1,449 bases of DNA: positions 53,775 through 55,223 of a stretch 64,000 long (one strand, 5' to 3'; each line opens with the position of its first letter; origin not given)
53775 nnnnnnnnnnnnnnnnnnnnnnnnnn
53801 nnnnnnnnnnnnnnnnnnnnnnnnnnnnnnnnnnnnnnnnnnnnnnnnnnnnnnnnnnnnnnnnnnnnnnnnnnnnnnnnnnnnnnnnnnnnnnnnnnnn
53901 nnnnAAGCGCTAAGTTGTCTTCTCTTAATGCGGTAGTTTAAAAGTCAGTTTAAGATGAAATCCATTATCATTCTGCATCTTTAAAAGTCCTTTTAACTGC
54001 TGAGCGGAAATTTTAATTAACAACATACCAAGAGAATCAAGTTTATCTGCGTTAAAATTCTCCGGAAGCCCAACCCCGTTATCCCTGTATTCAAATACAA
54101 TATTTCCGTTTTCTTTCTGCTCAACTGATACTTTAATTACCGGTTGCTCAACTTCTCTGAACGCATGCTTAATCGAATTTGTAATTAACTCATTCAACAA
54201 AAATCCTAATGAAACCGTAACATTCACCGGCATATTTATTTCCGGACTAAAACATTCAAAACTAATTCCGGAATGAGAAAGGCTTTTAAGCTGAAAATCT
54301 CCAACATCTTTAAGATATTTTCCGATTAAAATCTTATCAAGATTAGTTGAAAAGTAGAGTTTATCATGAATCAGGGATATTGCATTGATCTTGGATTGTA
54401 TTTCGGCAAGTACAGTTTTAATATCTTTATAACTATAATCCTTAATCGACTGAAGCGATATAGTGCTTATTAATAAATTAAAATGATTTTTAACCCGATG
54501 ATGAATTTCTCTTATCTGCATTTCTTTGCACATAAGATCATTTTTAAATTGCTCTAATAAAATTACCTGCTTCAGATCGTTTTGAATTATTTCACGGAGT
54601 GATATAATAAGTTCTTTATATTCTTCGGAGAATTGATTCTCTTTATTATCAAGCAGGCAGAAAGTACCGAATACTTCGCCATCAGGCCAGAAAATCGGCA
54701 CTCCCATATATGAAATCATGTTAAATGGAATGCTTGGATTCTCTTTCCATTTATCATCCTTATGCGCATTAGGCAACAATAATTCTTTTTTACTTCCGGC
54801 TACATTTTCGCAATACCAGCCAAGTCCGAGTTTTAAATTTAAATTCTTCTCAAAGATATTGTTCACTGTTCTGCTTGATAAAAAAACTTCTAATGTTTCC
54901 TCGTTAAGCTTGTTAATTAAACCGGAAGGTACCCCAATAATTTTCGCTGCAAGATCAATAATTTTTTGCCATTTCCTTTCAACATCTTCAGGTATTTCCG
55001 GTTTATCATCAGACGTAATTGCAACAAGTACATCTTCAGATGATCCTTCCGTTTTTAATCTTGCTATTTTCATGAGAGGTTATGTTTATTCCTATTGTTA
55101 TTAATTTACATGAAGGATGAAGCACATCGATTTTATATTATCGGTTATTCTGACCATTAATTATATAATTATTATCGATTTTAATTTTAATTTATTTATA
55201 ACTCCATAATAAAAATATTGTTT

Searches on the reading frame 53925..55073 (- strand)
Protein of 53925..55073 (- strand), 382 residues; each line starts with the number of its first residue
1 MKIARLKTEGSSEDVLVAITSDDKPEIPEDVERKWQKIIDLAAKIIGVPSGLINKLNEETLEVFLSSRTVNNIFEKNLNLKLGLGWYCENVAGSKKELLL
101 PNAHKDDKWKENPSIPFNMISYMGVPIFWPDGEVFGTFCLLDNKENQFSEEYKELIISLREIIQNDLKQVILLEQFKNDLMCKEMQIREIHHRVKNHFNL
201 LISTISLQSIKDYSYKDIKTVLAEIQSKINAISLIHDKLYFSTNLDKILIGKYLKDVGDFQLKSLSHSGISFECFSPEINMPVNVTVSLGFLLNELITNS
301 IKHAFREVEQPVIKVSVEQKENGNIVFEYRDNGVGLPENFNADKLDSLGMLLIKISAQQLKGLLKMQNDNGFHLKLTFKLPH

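Call 73: search_protein_families(library=pfam, proteins=[window:53925-55073:-], max_evalue=0.00001)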
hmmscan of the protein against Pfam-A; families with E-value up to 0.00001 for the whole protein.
window:53925-55073:- (382 aa): 4 families
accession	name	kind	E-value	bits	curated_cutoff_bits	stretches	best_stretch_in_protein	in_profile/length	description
PF07568.18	HisKA_2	-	2.4e-16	60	22.3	1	189-257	1-68/76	Histidine kinase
PF01590.32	GAF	-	4.1e-08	34.3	22.4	1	31-156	2-122/133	GAF domain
PF13185.12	GAF_2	-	4.2e-08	33.9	28.6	1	36-159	9-127/136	GAF domain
PF02518.31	HATPase_c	-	3e-07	31.3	26.4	1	288-380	5-107/111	Histidine kinase-, DNA gyrase B-, and HSP90-like ATPase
